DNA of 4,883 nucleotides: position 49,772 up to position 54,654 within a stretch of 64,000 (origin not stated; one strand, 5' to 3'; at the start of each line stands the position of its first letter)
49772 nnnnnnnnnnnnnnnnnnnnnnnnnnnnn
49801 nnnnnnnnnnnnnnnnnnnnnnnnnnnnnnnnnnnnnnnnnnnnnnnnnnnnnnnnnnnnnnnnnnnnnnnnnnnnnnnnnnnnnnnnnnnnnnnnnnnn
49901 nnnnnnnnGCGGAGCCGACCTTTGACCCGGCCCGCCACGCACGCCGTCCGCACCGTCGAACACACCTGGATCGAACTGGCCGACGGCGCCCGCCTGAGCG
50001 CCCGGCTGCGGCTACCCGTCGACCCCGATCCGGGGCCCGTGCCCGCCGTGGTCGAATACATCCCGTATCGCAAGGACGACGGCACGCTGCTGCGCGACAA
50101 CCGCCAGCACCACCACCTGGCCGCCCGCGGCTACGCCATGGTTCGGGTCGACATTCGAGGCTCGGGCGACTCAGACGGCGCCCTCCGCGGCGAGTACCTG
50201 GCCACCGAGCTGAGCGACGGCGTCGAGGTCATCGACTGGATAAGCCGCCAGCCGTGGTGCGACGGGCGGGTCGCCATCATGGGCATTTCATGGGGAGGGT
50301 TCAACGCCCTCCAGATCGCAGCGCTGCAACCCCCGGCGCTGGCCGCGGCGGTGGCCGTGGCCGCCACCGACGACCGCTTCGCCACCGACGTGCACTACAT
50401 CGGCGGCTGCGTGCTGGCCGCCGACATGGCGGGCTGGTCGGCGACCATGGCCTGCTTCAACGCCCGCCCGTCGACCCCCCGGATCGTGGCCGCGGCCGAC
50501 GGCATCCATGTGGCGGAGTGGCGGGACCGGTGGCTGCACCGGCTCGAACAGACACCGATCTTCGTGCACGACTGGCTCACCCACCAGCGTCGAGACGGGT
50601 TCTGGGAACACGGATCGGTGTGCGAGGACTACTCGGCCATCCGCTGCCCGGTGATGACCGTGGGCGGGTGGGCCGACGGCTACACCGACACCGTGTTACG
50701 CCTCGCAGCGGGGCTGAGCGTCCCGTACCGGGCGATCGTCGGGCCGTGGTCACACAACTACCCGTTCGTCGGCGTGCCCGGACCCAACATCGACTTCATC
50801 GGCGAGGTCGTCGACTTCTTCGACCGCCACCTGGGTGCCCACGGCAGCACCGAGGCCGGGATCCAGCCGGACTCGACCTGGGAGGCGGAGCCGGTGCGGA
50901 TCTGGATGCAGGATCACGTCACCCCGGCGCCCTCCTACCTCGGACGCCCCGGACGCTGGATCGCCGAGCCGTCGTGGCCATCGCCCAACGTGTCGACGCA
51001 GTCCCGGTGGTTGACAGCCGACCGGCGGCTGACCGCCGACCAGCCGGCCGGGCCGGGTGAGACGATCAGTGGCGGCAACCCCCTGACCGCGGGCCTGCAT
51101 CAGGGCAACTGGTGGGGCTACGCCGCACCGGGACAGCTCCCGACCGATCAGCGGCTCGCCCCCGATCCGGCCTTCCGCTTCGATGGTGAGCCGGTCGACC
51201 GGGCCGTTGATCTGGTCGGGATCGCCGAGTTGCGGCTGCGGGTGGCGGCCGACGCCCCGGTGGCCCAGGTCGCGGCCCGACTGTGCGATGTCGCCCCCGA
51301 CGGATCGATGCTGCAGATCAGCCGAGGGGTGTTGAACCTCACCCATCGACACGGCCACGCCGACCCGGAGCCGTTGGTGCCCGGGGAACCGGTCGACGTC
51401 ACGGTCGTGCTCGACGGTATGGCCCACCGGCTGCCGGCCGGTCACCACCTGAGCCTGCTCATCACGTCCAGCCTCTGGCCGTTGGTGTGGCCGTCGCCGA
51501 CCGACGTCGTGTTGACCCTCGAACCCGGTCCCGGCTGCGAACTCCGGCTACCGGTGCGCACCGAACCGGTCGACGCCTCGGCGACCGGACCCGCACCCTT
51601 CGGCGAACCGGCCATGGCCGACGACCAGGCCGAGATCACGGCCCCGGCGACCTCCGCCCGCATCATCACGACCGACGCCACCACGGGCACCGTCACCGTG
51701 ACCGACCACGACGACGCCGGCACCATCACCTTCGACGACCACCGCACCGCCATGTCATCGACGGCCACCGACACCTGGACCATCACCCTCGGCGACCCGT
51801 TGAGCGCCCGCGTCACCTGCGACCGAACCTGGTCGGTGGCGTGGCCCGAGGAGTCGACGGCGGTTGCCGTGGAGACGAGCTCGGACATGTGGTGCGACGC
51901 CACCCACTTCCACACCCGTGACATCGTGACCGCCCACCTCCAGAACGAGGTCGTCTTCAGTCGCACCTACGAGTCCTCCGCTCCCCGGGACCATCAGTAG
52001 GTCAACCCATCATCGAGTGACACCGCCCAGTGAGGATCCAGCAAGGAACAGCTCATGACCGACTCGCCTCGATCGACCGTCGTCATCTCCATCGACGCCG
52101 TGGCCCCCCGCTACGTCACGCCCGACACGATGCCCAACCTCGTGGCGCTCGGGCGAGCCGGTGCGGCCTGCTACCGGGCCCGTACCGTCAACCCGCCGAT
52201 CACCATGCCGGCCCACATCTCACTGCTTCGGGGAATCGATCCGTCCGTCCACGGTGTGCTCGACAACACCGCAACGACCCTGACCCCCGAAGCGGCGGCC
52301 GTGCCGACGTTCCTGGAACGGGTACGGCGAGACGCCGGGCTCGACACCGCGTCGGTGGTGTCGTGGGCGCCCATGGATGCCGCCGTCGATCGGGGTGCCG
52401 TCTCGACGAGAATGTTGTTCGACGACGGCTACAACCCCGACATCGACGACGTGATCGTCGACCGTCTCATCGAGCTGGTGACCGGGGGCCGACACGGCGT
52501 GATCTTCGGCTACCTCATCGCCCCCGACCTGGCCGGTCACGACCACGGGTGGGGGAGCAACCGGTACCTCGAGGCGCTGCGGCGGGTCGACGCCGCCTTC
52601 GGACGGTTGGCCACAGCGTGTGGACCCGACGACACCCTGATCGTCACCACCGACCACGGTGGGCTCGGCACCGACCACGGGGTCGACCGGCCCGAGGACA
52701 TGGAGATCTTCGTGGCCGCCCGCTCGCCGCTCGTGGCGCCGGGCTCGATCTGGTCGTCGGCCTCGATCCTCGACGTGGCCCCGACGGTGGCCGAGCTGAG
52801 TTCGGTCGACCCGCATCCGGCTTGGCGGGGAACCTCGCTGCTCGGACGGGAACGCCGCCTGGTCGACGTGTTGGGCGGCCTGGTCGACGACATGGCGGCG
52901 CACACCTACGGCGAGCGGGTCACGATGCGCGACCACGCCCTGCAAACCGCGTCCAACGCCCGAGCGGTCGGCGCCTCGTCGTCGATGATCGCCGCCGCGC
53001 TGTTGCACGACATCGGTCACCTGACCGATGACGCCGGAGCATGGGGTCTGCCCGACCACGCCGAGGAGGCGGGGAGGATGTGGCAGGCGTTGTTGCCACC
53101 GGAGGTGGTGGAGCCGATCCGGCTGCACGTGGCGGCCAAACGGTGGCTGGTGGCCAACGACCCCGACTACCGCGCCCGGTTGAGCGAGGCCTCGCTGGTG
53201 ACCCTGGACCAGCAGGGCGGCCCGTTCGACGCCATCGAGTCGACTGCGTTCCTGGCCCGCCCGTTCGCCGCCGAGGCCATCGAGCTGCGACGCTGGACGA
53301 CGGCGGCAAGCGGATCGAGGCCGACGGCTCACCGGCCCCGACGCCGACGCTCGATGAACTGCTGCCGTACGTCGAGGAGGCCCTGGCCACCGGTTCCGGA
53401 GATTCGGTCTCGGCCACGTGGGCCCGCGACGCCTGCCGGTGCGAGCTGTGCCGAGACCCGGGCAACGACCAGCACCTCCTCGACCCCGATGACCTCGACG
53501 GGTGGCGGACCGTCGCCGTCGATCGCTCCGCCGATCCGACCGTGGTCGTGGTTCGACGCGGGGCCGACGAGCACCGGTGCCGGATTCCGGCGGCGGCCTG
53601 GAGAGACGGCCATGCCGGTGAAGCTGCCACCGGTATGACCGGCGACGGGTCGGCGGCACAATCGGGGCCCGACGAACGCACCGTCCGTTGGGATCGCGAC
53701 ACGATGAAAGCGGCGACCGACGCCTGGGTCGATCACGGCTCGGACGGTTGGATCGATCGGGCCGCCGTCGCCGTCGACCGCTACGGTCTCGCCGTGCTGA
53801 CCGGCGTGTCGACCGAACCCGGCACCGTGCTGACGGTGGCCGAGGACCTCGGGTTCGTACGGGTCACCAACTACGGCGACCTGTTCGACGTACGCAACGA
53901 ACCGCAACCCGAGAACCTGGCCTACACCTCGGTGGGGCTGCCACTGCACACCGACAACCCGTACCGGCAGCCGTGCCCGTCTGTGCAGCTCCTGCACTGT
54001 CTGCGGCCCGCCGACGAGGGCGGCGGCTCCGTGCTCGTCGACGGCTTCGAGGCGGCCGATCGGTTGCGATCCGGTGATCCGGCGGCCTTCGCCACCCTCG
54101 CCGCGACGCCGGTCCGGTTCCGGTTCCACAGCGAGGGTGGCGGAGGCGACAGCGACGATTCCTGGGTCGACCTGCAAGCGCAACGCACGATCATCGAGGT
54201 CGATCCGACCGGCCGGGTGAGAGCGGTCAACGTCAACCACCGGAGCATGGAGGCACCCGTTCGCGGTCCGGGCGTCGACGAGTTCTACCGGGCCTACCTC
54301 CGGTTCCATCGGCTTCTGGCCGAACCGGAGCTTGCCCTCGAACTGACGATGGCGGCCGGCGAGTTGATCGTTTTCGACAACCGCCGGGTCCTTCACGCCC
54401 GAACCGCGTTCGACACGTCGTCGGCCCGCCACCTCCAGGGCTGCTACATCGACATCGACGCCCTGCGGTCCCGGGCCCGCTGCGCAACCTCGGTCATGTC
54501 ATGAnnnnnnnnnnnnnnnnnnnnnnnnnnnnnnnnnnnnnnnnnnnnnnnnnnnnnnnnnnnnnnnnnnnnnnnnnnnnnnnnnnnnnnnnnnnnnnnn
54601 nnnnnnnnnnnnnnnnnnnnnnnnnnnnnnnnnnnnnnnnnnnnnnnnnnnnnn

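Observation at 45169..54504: TetR-controlled same-strand block: MMPL transporter, orphan OppD-like ATPase, CocE/NonD hydrolase, phosphonate-oxygenase fusion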

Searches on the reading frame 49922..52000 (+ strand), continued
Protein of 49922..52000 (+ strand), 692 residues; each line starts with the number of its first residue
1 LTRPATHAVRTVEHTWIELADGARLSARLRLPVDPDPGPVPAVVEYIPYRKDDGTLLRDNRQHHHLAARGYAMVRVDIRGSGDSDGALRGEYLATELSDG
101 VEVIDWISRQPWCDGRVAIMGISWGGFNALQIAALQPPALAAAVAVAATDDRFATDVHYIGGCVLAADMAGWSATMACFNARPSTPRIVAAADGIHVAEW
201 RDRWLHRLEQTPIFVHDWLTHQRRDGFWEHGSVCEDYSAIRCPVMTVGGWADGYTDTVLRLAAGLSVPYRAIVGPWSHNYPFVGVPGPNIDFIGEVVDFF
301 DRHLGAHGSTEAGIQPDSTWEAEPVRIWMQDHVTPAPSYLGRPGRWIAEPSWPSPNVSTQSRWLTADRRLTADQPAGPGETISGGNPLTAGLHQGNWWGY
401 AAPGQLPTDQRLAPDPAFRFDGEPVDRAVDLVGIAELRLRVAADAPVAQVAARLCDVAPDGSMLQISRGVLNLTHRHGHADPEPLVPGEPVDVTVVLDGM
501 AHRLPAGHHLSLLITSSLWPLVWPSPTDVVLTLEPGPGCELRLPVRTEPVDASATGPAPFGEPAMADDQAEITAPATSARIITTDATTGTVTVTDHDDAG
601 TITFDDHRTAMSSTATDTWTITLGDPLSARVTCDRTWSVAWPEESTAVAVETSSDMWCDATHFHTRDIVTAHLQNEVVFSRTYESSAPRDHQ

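Call 53: find_encoding_contigs(protein=P0140, flank=8000, max_places=4)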
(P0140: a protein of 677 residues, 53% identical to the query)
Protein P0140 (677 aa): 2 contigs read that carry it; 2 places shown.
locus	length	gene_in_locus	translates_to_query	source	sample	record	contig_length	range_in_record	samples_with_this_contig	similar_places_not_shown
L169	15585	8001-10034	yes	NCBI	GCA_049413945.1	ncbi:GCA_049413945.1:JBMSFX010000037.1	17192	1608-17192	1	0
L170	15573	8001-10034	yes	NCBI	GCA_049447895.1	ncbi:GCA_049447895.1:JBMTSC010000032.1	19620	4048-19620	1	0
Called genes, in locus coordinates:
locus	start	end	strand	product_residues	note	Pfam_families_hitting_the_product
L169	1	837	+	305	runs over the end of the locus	PF00126:HTH_1, PF03466:LysR_substrate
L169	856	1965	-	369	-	PF01571:GCV_T, PF08669:GCV_T_C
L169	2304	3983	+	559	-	PF00496:SBP_bac_5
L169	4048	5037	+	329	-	PF19300:BPD_transp_1_N, PF00528:BPD_transp_1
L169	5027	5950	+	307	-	PF12911:OppC_N, PF00528:BPD_transp_1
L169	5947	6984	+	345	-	PF00005:ABC_tran, PF08352:oligo_HPY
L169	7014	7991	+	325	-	PF00005:ABC_tran, PF08352:oligo_HPY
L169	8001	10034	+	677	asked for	PF02129:Peptidase_S15, PF00326:Peptidase_S9 (weak), PF00561:Abhydrolase_1, PF12146:Hydrolase_4, PF08530:PepX_C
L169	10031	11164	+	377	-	PF06155:GBBH-like_N, PF02668:TauD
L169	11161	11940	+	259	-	PF00106:adh_short, PF01370:Epimerase (weak), PF13561:adh_short_C2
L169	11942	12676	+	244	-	PF00702:Hydrolase, PF13419:HAD_2, PF13242:Hydrolase_like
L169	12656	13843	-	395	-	PF07690:MFS_1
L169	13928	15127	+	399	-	PF07690:MFS_1 (weak)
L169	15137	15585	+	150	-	?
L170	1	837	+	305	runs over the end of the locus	PF00126:HTH_1, PF03466:LysR_substrate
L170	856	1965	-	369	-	PF01571:GCV_T, PF08669:GCV_T_C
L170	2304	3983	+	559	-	PF00496:SBP_bac_5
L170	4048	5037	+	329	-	PF19300:BPD_transp_1_N, PF00528:BPD_transp_1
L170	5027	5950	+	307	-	PF12911:OppC_N, PF00528:BPD_transp_1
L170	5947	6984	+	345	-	PF00005:ABC_tran, PF08352:oligo_HPY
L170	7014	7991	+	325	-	PF00005:ABC_tran, PF08352:oligo_HPY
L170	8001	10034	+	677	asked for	PF02129:Peptidase_S15, PF00326:Peptidase_S9 (weak), PF00561:Abhydrolase_1, PF12146:Hydrolase_4, PF08530:PepX_C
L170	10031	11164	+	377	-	PF06155:GBBH-like_N, PF02668:TauD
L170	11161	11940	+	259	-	PF00106:adh_short, PF01370:Epimerase (weak), PF13561:adh_short_C2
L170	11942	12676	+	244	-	PF00702:Hydrolase, PF13419:HAD_2, PF13242:Hydrolase_like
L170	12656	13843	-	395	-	PF07690:MFS_1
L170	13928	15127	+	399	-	PF07690:MFS_1 (weak)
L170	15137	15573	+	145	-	?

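Call 55: search_protein_families(library=ncbifam, proteins=[L169:10031-11164:+, L169:11161-11940:+, L169:11942-12676:+, L090:6881-7900:+, L169:2304-3983:+, L169:856-1965:-], max_evalue=0.00001)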
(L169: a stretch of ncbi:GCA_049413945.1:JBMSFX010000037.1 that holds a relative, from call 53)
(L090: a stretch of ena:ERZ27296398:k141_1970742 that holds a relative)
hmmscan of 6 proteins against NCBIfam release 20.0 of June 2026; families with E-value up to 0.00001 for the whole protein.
L169:10031-11164:+ (377 aa): 4 families
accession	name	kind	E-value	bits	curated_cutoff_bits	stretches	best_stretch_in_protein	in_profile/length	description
NF049936.1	TriMthamethphnDioxTmpA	equivalog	2.7e-67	227.2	400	1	25-371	9-364/366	2-trimethylaminoethylphosphonate dioxygenase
TIGR02409.1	carnitine_bodg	equivalog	9.2e-60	202.6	414.75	1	30-369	14-365/366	gamma-butyrobetaine dioxygenase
TIGR02410.1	carnitine_TMLD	equivalog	4.7e-43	148.1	268.3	1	31-368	3-360/362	trimethyllysine dioxygenase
NF043003.1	ClavSyn_CS1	equivalog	1.3e-06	28.2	450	1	183-358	120-290/312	clavaminate synthase Cs1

L169:11161-11940:+ (259 aa): 218 families (the best 25 are shown)
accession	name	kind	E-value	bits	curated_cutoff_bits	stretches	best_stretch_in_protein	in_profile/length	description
NF009466.0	PRK12826.1-2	subfamily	7.4e-66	222.1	222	1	9-254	5-245/248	3-oxoacyl-ACP reductase FabG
TIGR01963.1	PHB_DH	subfamily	3.1e-53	180.7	307.05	1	10-251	4-250/255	3-hydroxybutyrate dehydrogenase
NF005559.1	PRK07231.1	subfamily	1e-52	179.1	215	1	6-252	3-246/249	glucose 1-dehydrogenase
NF004791.0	PRK06138.1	equivalog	9.1e-51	172.6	312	1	7-253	5-249/252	SDR family oxidoreductase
NF009093.0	PRK12429.1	subfamily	6.6e-50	169.8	258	1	10-251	8-254/259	3-hydroxybutyrate dehydrogenase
NF052558.1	MBtsdlDhBudC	equivalog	1.1e-49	169.2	270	1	10-253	6-241/250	meso-2,3-butanediol dehydrogenase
TIGR01830.1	3oxo_ACP_reduc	equivalog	2.3e-49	168.2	297.75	1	10-251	1-236/239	3-oxoacyl-[acyl-carrier-protein] reductase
NF004198.0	PRK05653.1-3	equivalog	5.7e-49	166.8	296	1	5-252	5-245/248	3-oxoacyl-ACP reductase FabG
TIGR03971.1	SDR_subfam_1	subfamily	1.1e-47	162.6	300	1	54-251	67-266/271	mycofactocin-coupled SDR family oxidoreductase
NF005067.0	PRK06484.1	equivalog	8e-45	153.3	713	1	10-252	276-510/524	short chain dehydrogenase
NF004818.0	PRK06172.1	equivalog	1.9e-43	148.7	336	1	4-252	4-249/253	SDR family oxidoreductase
NF053701.1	CsHdxCHCADhChcB2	equivalog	4e-43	147.7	350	1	9-252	5-241/245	cis-4-hydroxycyclohexanecarboxylate dehydrogenase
NF005095.0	PRK06523.1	subfamily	8e-43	146.8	231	1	4-253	7-257/261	oxidoreductase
NF009464.0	PRK12824.1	subfamily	1.2e-42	146.3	269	1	10-252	5-241/245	3-oxoacyl-ACP reductase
NF004197.0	PRK05653.1-1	equivalog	2e-42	145.5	332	1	2-252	2-245/249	3-oxoacyl-ACP reductase FabG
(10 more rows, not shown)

L169:11942-12676:+ (244 aa): 16 families
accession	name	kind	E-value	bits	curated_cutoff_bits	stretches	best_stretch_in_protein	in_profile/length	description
TIGR01449.2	PGP_bact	equivalog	1.2e-18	67.4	180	1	19-218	2-187/213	phosphoglycolate phosphatase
NF009695.0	PRK13222.1-2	equivalog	3.6e-14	52.8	225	1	13-216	4-194/226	phosphoglycolate phosphatase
NF009697.0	PRK13222.1-4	equivalog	1.8e-11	43.8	327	1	12-216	4-194/232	phosphoglycolate phosphatase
TIGR01454.1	AHBA_synth_RP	hypoth_equivalog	2e-11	43.9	246.65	1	124-213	82-172/205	AHBA synthesis associated protein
NF009694.0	PRK13222.1-1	equivalog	9.3e-11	41.5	415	1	12-217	4-212/252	phosphoglycolate phosphatase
NF009804.0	PRK13288.1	equivalog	1.7e-09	37.5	218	1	124-210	89-176/215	pyrophosphatase PpaX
TIGR01549.1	HAD-SF-IA-v1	subfamily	2.1e-09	38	23.3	0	133-209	76-149/149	HAD-IA family hydrolase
TIGR02253.1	CTE7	subfamily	9.3e-09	35.4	169.75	1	112-209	89-188/221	TIGR02253 family HAD-type hydrolase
NF009696.0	PRK13222.1-3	equivalog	1.2e-08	34.9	359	1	16-210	4-181/223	N-acetylmuramic acid 6-phosphate phosphatase MupP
TIGR03351.1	PhnX-like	hypoth_equivalog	1.3e-08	35.1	218.9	1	71-212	37-186/220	phosphonatase-like hydrolase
NF046057.1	bifunc_MtlD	equivalog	5.4e-08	31.7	800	1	16-221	8-197/683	bifunctional mannitol-1-phosphate dehydrogenase/phosphatase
TIGR01662.1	HAD-SF-IIIA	subfamily_domain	6.1e-08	32.9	44.6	0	123-215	31-138/141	HAD-IIIA family hydrolase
TIGR01548.1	HAD-SF-IA-hyp1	hypoth_equivalog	3.4e-07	30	140.2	1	117-208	106-197/197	TIGR01548 family HAD-type hydrolase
NF008087.0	PRK10826.1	equivalog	2.6e-06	27.2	191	0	123-215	98-191/222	hexitol phosphatase HxpB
NF053830.1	RUBPPhHalo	equivalog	3.5e-06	26.8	330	1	94-205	80-193/234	ribulose-1,5-bisphosphate 5-phosphatase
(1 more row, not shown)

L090:6881-7900:+ (339 aa): 3 families
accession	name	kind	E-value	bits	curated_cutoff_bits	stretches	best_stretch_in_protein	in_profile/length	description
NF049936.1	TriMthamethphnDioxTmpA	equivalog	3.2e-53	180.9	400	1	29-289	7-274/366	2-trimethylaminoethylphosphonate dioxygenase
TIGR02409.1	carnitine_bodg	equivalog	3.3e-42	144.8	414.75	1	33-290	11-277/366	gamma-butyrobetaine dioxygenase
TIGR02410.1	carnitine_TMLD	equivalog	3.3e-26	92.7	268.3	1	36-261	2-239/362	trimethyllysine dioxygenase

L169:2304-3983:+ (559 aa): 11 families
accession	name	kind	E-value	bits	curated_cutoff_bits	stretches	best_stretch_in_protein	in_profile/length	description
NF045468.1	Opp5A_nikA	equivalog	5.4e-49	167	600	1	87-552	25-482/488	nickel ABC transporter substrate-binding protein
NF011942.0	PRK15413.1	equivalog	1.3e-48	166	594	1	83-528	32-482/512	glutathione ABC transporter substrate-binding protein GsiB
NF045467.1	Opp4A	equivalog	3.1e-48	164.4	650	2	227-549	205-548/556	oligopeptide ABC transporter substrate-binding protein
NF043070.1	DppA_dipep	equivalog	4.3e-43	147.7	1005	1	117-557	69-534/535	dipeptide ABC transporter periplasmic-binding protein DppA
TIGR04028.1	SBP_KPN_01854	hypoth_equivalog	5.3e-40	137.4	468.5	1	90-398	11-334/509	TIGR04028 family ABC transporter substrate-binding protein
TIGR02294.1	nickel_nikA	equivalog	2.6e-36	125.2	393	1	99-398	25-330/501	nickel ABC transporter substrate-binding protein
NF011689.0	PRK15109.1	equivalog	4e-26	91.8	560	1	226-523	209-504/547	ABC transporter substrate-binding protein SapA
NF047575.1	opine_bind_CntA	exception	3.7e-25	88.5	800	1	108-397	64-362/535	staphylopine-dependent metal ABC transporter substrate-binding lipoprotein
NF011684.0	PRK15104.1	equivalog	1.3e-23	83.5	947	2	227-397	209-381/543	oligopeptide ABC transporter substrate-binding protein OppA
NF007287.0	PRK09755.1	equivalog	2.7e-20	72.7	1098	2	86-176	40-130/535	ABC transporter substrate-binding protein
NF010149.0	PRK13626.1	equivalog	5.2e-14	51.8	476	1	91-273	132-307/552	HTH-type transcriptional regulator SgrR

L169:856-1965:- (369 aa): 8 families
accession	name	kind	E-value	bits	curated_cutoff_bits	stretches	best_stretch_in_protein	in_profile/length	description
NF009133.0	PRK12486.1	equivalog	5.1e-158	525.8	410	1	4-365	4-365/369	dimethylsulfoniopropionate demethylase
NF053776.1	TmaoDeMthMsil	equivalog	5.2e-53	180.7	1100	1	12-368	385-753/763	trimethylamine N-oxide demethylase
NF001567.0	PRK00389.1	subfamily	9e-49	166.3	300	1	13-368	4-352/359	glycine cleavage system aminomethyltransferase GcvT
TIGR00528.1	gcvT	equivalog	3.7e-40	138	235.85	1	16-368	5-359/362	glycine cleavage system aminomethyltransferase GcvT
NF010093.0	PRK13579.1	equivalog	6.7e-33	114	459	1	36-368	32-363/371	glycine cleavage system aminomethyltransferase GcvT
TIGR01372.1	soxA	subfamily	8.1e-24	83.5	1164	1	43-365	645-983/996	sarcosine oxidase subunit alpha family protein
NF047633.1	SyrngDmethDesA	equivalog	2.1e-10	39.7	800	1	40-230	32-233/453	syringate O-demethylase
NF047885.1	VanMgalDeMLigM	equivalog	4.9e-08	32.3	580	0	32-230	23-234/461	vanillate/3-O-methylgallate O-demethylase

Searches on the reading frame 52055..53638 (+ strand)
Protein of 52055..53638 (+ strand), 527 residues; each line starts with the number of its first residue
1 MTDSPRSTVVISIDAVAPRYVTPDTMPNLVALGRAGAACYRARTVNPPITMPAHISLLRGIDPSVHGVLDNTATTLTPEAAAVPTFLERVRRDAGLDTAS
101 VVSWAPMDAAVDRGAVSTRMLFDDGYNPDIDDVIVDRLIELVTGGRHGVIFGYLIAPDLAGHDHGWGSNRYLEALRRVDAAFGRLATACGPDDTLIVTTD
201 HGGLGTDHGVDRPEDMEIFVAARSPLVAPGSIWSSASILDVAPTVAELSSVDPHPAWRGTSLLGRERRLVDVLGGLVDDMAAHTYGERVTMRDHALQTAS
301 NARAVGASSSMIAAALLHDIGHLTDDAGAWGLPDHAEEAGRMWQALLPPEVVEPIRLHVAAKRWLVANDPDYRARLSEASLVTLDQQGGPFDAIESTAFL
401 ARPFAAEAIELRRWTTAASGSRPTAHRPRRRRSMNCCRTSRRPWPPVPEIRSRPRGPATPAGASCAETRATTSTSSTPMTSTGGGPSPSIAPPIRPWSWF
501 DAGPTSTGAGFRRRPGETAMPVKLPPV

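Call 4: search_protein_families(library=pfam, proteins=[window:52055-53638:+], max_evalue=0.01)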
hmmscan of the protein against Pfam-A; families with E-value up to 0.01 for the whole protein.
window:52055-53638:+ (527 aa): 3 families
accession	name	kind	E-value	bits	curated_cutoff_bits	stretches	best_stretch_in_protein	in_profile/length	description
PF01663.27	Phosphodiest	-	7.2e-24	85.4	23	1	8-207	1-225/342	Type I phosphodiesterase / nucleotide pyrophosphatase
PF01676.23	Metalloenzyme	-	1.9e-06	28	24.3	1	134-202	134-201/252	Metalloenzyme superfamily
PF01966.28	HD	-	0.0011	19.6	22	1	293-350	3-73/116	HD domain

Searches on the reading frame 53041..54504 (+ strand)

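Call 4: search_protein_families(library=pfam, proteins=[window:53041-54504:+], max_evalue=0.01)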
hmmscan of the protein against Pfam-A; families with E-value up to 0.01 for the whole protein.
window:53041-54504:+ (487 aa): 1 family
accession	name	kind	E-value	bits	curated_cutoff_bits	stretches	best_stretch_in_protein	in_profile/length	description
PF02668.22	TauD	-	2.8e-46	159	27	1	242-469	31-267/267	Taurine catabolism dioxygenase TauD, TfdA family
